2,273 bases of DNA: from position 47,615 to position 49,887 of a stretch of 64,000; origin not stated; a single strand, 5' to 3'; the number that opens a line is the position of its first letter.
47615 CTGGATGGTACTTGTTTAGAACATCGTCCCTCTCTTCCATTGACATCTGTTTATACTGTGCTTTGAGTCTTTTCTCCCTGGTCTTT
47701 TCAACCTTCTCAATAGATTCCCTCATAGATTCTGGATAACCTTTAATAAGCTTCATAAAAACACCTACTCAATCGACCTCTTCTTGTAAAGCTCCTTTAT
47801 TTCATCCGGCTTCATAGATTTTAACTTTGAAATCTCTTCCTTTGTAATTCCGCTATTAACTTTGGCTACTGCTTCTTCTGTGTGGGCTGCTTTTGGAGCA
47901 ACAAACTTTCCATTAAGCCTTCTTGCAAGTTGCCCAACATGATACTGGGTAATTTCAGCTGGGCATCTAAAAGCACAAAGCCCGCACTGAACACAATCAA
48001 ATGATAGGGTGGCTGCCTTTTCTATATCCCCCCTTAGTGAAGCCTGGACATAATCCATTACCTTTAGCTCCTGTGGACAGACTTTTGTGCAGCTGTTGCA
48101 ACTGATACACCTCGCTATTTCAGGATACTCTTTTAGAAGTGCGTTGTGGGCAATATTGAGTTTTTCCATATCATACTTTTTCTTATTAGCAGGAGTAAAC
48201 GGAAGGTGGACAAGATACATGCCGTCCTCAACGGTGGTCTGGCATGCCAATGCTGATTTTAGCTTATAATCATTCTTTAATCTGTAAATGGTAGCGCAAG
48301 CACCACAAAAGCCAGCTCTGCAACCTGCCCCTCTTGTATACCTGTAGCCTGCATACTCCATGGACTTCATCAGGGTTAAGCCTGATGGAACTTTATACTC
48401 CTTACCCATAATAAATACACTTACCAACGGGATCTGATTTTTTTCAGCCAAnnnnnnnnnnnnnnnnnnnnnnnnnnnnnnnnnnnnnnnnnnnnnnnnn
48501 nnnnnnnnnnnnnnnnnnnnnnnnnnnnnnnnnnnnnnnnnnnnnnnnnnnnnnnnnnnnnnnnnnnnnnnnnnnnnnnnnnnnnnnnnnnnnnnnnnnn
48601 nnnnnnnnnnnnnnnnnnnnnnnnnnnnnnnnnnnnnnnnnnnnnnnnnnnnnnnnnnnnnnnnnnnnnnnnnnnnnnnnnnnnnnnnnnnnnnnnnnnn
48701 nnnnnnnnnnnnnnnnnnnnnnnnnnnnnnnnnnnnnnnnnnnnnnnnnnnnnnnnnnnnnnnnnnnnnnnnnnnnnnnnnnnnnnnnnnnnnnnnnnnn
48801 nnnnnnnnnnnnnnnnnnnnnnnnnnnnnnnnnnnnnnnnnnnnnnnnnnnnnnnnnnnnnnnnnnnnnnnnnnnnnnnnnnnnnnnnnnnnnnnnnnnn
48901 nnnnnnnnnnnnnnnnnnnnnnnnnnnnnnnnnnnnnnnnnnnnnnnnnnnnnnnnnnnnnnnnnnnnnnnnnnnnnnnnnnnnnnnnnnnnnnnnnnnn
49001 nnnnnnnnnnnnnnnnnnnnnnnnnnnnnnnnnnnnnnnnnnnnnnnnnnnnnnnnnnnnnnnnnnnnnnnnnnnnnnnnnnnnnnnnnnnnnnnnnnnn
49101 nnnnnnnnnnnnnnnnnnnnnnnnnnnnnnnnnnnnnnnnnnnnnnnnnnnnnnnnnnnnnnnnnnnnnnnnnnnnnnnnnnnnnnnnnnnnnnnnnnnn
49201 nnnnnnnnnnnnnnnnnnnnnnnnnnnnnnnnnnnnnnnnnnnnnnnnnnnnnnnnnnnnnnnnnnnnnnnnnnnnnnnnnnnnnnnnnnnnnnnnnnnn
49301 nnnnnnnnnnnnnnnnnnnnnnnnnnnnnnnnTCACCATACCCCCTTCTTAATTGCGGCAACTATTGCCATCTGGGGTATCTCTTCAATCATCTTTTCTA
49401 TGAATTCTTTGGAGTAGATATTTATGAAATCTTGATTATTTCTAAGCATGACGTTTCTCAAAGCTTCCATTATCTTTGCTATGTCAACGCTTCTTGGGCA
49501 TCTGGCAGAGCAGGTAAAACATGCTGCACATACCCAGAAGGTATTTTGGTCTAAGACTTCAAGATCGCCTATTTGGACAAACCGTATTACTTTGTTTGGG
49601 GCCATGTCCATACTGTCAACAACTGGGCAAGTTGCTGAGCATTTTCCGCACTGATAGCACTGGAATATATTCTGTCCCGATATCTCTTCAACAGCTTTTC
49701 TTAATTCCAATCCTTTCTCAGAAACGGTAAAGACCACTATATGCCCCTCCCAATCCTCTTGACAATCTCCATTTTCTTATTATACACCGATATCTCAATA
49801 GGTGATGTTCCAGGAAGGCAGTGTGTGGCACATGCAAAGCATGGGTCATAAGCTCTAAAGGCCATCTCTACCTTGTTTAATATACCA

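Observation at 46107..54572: Single operon combining HdrA-MvhD-MvhG-MvhA with HdrC-like, HdrB-like, SdhB-like and FrdA/TfrA-like genes: candidate H2-dependent (bifurcating) fumarate reductase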

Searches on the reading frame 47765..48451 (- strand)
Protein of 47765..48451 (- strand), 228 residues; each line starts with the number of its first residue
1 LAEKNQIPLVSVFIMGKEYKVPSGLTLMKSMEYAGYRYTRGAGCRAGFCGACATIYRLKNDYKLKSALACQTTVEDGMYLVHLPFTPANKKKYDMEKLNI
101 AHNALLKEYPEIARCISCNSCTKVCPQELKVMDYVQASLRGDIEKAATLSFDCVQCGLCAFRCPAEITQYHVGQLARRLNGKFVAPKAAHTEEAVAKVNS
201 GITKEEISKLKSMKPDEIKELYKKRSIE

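Call 3: search_protein_families(library=pfam, proteins=[window:47765-48451:-])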
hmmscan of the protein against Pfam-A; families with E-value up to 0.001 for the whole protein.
window:47765-48451:- (228 aa): 11 families
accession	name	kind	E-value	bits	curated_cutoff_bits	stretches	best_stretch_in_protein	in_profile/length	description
PF13187.11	Fer4_9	-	7.6e-10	39.1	27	1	114-166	1-50/52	4Fe-4S dicluster domain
PF12838.12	Fer4_7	-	2.3e-08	34.8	27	1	114-166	1-51/52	4Fe-4S dicluster domain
PF13183.11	Fer4_8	-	2.5e-08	34.8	27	0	49-128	8-67/68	4Fe-4S dicluster domain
PF13534.11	Fer4_17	-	4.5e-08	34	22.2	1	134-167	28-60/61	4Fe-4S dicluster domain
PF13237.11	Fer4_10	-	8.8e-08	32.4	25.5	1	113-164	7-53/53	4Fe-4S dicluster domain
PF00037.32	Fer4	-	2e-05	24.6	21.1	0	114-127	7-20/24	4Fe-4S binding domain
PF13746.11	Fer4_18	-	8e-05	23.3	27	0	104-136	50-82/114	4Fe-4S dicluster domain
PF13484.11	Fer4_16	-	8.6e-05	23.7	30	0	114-128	1-15/66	4Fe-4S double cluster binding domain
PF00111.32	Fer2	-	0.00019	21.8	21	1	16-74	5-76/77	2Fe-2S iron-sulfur cluster binding domain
PF14697.11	Fer4_21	-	0.00046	20.7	35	1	113-165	6-53/59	4Fe-4S dicluster domain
PF14691.11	Fer4_20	-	0.00053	20.2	25.8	0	110-166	19-78/113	Dihydroprymidine dehydrogenase domain II, 4Fe-4S cluster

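Call 4: search_protein_families(library=ncbifam, proteins=[window:47765-48451:-])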
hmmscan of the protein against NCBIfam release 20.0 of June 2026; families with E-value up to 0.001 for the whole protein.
window:47765-48451:- (228 aa): 38 families (the best 25 are shown)
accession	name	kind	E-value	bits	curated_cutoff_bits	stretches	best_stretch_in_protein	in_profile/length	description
TIGR01945.1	rnfC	subfamily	3.6e-12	45.5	245.95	1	107-170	358-421/435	RnfABCDGE type electron transport complex subunit C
NF003454.1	PRK05035.1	equivalog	1.8e-11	43.3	345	1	103-168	357-423/556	electron transport complex subunit RsxC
NF004898.0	PRK06259.1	equivalog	8.2e-11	41.2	385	1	17-81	19-83/488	fumarate reductase (CoM/CoB) subunit TfrB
TIGR00314.1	cdhA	equivalog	1.8e-09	36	781.3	1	91-169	380-455/784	CO dehydrogenase/acetyl-CoA synthase complex subunit alpha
TIGR00384.1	dhsB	subfamily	7.4e-09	35.4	88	1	92-135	120-162/222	succinate dehydrogenase and fumarate reductase iron-sulfur protein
TIGR01971.1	NuoI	subfamily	4e-08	32.9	113.05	1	104-167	33-97/121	NADH-quinone oxidoreductase, chain I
NF042909.1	FMH_DH_FwdF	exception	6.2e-08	32.1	375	1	113-173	15-77/336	tungsten-dependent formylmethanofuran dehydrogenase subunit FwdF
TIGR02512.1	FeFe_hydrog_A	subfamily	1.6e-06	27.3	405.95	1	112-166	6-65/375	[FeFe] hydrogenase, group A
NF040763.1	FeFe_hydrog_A6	exception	2e-06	26.5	765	1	111-166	143-203/571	NADH-dependent [FeFe] hydrogenase, group A6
NF041837.1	rnfC_Methano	equivalog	2.4e-06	26.7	650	1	112-176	357-419/438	Rnf electron transport complex subunit RnfC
NF010590.0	PRK13984.1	equivalog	6e-06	24.7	946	1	110-147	187-224/611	putative oxidoreductase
TIGR00403.1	ndhI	equivalog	7.8e-06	25.6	302.35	1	92-166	41-117/183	NAD(P)H-quinone oxidoreductase subunit I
NF004540.0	PRK05888.2-1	equivalog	9.8e-06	25.2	215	1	105-167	38-102/139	NADH-quinone oxidoreductase subunit NuoI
TIGR03290.1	CoB_CoM_SS_C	equivalog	1.5e-05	25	160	0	108-137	41-70/144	CoB--CoM heterodisulfide reductase subunit C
NF007964.0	PRK10684.1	equivalog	2e-05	23.7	383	1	16-69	258-308/333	NADH oxidoreductase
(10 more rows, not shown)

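Call 56: search_solved_structures(query=window:47765-48451:-, show_alignments=2, max_evalue=0.01)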
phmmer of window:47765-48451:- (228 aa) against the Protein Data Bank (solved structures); distinct sequences matched with E-value up to 0.01: 103 (the best 60 are shown).
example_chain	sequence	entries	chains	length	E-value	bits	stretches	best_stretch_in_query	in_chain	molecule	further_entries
9sfi_T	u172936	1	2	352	3.4e-11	46.2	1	113-170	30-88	4Fe-4S ferredoxin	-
7bkb_K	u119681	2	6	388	3.2e-09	39.7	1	114-166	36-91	Formylmethanofuran dehydrogenase, subunit F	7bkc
8ahx_C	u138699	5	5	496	1.5e-07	34.3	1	111-181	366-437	Ion-translocating oxidoreductase complex subunit C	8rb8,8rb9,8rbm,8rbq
9eri_C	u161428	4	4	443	8.3e-07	31.9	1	113-176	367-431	Na(+)-translocating ferredoxin:NAD(+) oxidoreductase complex subunit C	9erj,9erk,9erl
9sw6_G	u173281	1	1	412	1.1e-06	31.5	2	96-167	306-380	Polyferredoxin protein MvhB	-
7zc6_C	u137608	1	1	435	1.2e-06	31.3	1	107-166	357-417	RnfC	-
8vd6_A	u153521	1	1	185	3.9e-06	29.7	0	197-227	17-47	CAP REPEAT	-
7wfg_I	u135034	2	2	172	4.8e-06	29.4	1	92-166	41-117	NAD(P)H-quinone oxidoreductase subunit I, chloroplastic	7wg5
9c0q_A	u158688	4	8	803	6e-06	29.1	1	112-169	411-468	Acetyl-CoA decarbonylase/synthase complex subunit alpha 2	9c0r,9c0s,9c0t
9grx_I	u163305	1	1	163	8.7e-06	28.5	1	92-166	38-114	NAD(P)H-quinone oxidoreductase subunit I, chloroplastic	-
6hum_I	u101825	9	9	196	2.8e-05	26.8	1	92-167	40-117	NAD(P)H-quinone oxidoreductase subunit I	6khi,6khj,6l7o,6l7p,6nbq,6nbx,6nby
8rja_E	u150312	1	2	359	3.2e-05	26.7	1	102-173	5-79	Coenzyme F420 hydrogenase/dehydrogenase, beta subunit C terminus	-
8a8o_C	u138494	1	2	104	7.2e-05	25.5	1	115-214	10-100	Beta-subunit of the PAPS reductase from Methanothermococcus thermolithotrophicus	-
7eu3_I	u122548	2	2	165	8.2e-05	25.3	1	110-166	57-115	NAD(P)H-quinone oxidoreductase subunit I, chloroplastic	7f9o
7zm7_I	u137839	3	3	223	9.5e-05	25.1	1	77-166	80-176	Oxidoreductase-like protein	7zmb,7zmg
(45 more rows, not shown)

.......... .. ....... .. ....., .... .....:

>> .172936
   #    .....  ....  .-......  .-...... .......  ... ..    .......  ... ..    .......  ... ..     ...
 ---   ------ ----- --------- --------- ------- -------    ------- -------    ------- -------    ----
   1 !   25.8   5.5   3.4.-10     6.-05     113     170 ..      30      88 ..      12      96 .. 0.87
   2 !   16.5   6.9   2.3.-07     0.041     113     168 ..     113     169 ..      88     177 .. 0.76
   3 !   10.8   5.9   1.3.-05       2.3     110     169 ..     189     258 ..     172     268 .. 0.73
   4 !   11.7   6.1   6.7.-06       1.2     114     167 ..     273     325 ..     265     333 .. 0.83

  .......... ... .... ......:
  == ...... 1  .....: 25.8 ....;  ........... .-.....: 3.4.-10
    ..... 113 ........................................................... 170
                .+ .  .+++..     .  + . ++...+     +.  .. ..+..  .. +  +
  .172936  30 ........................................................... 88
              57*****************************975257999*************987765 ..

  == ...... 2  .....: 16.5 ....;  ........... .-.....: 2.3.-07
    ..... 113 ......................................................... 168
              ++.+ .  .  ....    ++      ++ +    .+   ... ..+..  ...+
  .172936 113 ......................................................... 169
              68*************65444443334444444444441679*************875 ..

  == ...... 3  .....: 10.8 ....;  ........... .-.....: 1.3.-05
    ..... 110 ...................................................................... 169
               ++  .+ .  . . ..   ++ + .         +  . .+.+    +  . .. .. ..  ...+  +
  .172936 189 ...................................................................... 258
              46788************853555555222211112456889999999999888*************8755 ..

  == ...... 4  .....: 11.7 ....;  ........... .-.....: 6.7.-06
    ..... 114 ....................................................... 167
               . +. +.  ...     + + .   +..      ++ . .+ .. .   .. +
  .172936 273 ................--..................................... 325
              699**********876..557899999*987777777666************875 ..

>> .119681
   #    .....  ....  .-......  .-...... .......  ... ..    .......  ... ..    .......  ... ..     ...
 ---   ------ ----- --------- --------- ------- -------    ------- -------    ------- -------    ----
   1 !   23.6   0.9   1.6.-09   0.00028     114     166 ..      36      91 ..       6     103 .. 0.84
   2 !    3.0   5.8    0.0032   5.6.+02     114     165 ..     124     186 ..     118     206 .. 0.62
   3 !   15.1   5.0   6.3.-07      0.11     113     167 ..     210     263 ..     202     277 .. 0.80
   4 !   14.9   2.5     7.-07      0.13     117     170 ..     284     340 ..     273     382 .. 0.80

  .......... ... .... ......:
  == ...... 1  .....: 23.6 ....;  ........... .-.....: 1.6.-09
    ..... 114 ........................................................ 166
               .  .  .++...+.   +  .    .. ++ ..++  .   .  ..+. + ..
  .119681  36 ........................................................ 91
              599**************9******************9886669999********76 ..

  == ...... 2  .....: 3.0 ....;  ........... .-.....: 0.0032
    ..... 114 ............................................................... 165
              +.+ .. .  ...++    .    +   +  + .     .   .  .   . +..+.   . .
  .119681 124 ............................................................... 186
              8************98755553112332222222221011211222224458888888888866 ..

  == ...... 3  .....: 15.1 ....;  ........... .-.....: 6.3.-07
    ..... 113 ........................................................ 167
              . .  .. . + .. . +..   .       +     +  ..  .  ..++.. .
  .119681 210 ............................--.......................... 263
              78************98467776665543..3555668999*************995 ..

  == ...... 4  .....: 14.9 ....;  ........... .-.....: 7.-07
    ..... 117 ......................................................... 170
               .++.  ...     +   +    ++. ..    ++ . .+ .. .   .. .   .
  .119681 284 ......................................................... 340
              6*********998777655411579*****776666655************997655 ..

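Call 57: find_homologous_proteins(query=window:47765-48451:-, max_evalue=1e-8)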
Query window:47765-48451:- (228 aa): 4979 proteins with E <= 1e-8 among 5070 candidates; the best 120 are listed.
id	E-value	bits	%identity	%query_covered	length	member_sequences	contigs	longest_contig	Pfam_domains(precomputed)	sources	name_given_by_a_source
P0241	6.2e-140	482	94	100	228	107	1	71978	PF00111.33,PF00037.33,PF12838.13,PF13534.12,PF13237.12,PF13183.12,PF13187.12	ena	-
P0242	1.6e-105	369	69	100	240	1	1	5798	PF13510.12,PF00037.33,PF13484.12,PF12838.13,PF13534.12,PF13237.12,PF13183.12,PF13187.12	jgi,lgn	-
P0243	7.2e-101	354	67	100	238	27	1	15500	PF13510.12,PF00111.33,PF00037.33,PF12838.13,PF13534.12,PF13237.12,PF13183.12,PF13187.12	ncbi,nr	ncbi:MAG: 4Fe-4S dicluster domain-containing protein [Thermoplasmata archaeon]|nr:4Fe-4S dicluster d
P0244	3.0e-100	352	66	96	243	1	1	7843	PF13510.12,PF00037.33,PF13484.12,PF12838.13,PF13534.12,PF13237.12,PF13183.12,PF13187.12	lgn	-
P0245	1.5e-99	350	67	96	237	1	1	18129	PF13510.12,PF00037.33,PF13484.12,PF12838.13,PF13534.12,PF13237.12,PF13183.12,PF13187.12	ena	-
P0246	1.7e-99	350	67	96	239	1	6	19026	PF13510.12,PF00037.33,PF13484.12,PF12838.13,PF13534.12,PF13237.12,PF13183.12,PF13187.12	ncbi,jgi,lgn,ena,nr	ncbi:MAG: 4Fe-4S dicluster domain-containing protein [Thermoplasmata archaeon]|nr:MAG: 4Fe-4S diclus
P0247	2.0e-99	349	66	99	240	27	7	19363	PF13510.12,PF00111.33,PF00037.33,PF12838.13,PF13534.12,PF13237.12,PF13183.12,PF13187.12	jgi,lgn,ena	-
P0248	2.1e-99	349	67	96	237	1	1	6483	PF13510.12,PF00037.33,PF12838.13,PF13534.12,PF13237.12,PF13183.12,PF13187.12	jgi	-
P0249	2.4e-99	349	67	96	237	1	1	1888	PF13510.12,PF00037.33,PF13484.12,PF12838.13,PF13534.12,PF13237.12,PF13183.12,PF13187.12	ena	-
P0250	5.0e-99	348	67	96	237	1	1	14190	PF13510.12,PF00037.33,PF13484.12,PF12838.13,PF13534.12,PF13237.12,PF13183.12,PF13187.12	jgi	-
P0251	7.8e-99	347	68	96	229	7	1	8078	PF13510.12,PF00111.33,PF00037.33,PF12838.13,PF13534.12,PF13237.12,PF13183.12,PF13187.12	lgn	-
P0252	1.4e-98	347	67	96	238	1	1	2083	PF13510.12,PF00037.33,PF12838.13,PF13534.12,PF13237.12,PF13183.12,PF13187.12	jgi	-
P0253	5.6e-98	345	65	100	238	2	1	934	PF13510.12,PF00037.33,PF12838.13,PF13534.12,PF13237.12,PF13183.12,PF13187.12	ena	-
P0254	7.9e-98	344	67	96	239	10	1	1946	PF13510.12,PF00037.33,PF12838.13,PF13534.12,PF13237.12,PF13183.12,PF13187.12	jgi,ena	-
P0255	1.4e-97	343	65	100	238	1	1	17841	PF13510.12,PF00037.33,PF12838.13,PF13534.12,PF13237.12,PF13183.12,PF13187.12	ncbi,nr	ncbi:MAG: 4Fe-4S dicluster domain-containing protein [Thermoplasmata archaeon]|nr:4Fe-4S dicluster d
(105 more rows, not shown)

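Call 74: predict_structure(alignment_id=A3)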
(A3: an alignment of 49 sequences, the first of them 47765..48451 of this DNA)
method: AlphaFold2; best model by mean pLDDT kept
length: 228 residues; sequences in the alignment: 49
mean_pLDDT: 57.6   pTM: 0.36
mean pLDDT of the five models: 57.6, 56.5, 56.1, 45.9, 45.6
residues with pLDDT >= 90: 5; 70-90: 56; 50-70: 73; < 50: 94
segments of 3 or more residues with pLDDT < 50: 1-3, 37-52, 82-95, 97-117, 121-123, 157-187
pLDDT, mean of each block of 10 residues (from residue 1): 66 79 80 60 34 60 61 79 39 35 43 45 51 56 56 51 46 42 47 69 75 87 65
secondary structure, 60 per line:
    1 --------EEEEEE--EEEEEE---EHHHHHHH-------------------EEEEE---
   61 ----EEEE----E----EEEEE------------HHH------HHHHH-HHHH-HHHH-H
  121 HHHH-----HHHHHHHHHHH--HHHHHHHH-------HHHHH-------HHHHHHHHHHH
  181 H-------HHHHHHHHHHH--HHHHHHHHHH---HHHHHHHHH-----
elements in order: E9-14 E17-22 H27-33 E53-57 E65-68 E78-82 H104-108 H110-113 H115-118 H120-124 H130-140 H143-150 H158-162 H170-181 H189-199 H202-211 H215-223

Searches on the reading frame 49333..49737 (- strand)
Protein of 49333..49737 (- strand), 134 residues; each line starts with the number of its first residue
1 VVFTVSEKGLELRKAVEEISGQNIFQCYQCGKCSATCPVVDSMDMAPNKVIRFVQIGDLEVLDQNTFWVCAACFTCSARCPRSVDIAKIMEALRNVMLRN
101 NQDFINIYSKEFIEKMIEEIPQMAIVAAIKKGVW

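Call 3: search_protein_families(library=pfam, proteins=[window:49333-49737:-])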
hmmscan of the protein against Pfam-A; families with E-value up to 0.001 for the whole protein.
window:49333-49737:- (134 aa): 5 families
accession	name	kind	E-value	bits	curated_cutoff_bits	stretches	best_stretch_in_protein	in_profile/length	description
PF13183.11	Fer4_8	-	1.3e-09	38.9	27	1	26-84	4-68/68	4Fe-4S dicluster domain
PF13534.11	Fer4_17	-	3.4e-09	37.5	22.2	1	26-85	1-61/61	4Fe-4S dicluster domain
PF13187.11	Fer4_9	-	4.3e-07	30.3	27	1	26-83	1-50/52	4Fe-4S dicluster domain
PF13237.11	Fer4_10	-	9.3e-05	22.7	25.5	0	26-81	8-53/53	4Fe-4S dicluster domain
PF12838.12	Fer4_7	-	0.00011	23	27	1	26-83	1-51/52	4Fe-4S dicluster domain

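Call 4: search_protein_families(library=ncbifam, proteins=[window:49333-49737:-])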
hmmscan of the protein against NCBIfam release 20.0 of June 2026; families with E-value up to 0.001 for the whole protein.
window:49333-49737:- (134 aa): 23 families
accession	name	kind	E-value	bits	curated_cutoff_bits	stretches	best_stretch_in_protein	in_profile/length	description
TIGR03290.1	CoB_CoM_SS_C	equivalog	1e-20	74.2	160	1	26-102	3-80/144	CoB--CoM heterodisulfide reductase subunit C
NF038018.1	qmoC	equivalog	4.5e-18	65.9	300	1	10-129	3-117/360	quinone-interacting membrane-bound oxidoreductase complex subunit QmoC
NF041890.1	hdrC_Methbact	equivalog_domain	5.2e-17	62.1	270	1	16-122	20-131/192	ferredoxin:CoB-CoM heterodisulfide reductase subunit HdrC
NF041779.1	hetero_SS_HdrC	equivalog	6.9e-17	61.6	350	1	23-120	29-131/198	ferredoxin:CoB-CoM heterodisulfide reductase subunit HdrC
TIGR01945.1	rnfC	subfamily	5.2e-08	31.9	245.95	1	16-91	354-425/435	RnfABCDGE type electron transport complex subunit C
NF008369.0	PRK11168.1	equivalog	7.9e-08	31.6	278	1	22-109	8-92/401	anaerobic glycerol-3-phosphate dehydrogenase subunit C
TIGR00314.1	cdhA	equivalog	9.6e-08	30.3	781.3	1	22-101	396-470/784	CO dehydrogenase/acetyl-CoA synthase complex subunit alpha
NF009226.0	PRK12576.1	equivalog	2.3e-07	30.5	344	1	25-118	154-259/317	succinate dehydrogenase/fumarate reductase iron-sulfur subunit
NF004898.0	PRK06259.1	equivalog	3.3e-07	29.3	385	1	13-103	124-222/488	fumarate reductase (CoM/CoB) subunit TfrB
NF004616.0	PRK05950.1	subfamily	5.2e-07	29.1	228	1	22-101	144-237/238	succinate dehydrogenase iron-sulfur subunit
NF045663.1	diclust_near_Sec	equivalog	3.4e-06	25.5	530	1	23-102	305-387/759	pyridine nucleotide-disulfide oxidoreductase/dicluster-binding protein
TIGR00384.1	dhsB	subfamily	3.7e-06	26.6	88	0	62-93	190-221/222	succinate dehydrogenase and fumarate reductase iron-sulfur protein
NF041837.1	rnfC_Methano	equivalog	4.7e-06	25.7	650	1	17-104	350-433/438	Rnf electron transport complex subunit RnfC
NF006808.0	PRK09326.1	equivalog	2.8e-05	23.1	444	1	26-82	13-67/341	F420H2 dehydrogenase subunit F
NF040616.1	F420_dehyd_FpoF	exception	4.3e-05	22.6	475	1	26-82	12-66/337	F420H2 dehydrogenase subunit FpoF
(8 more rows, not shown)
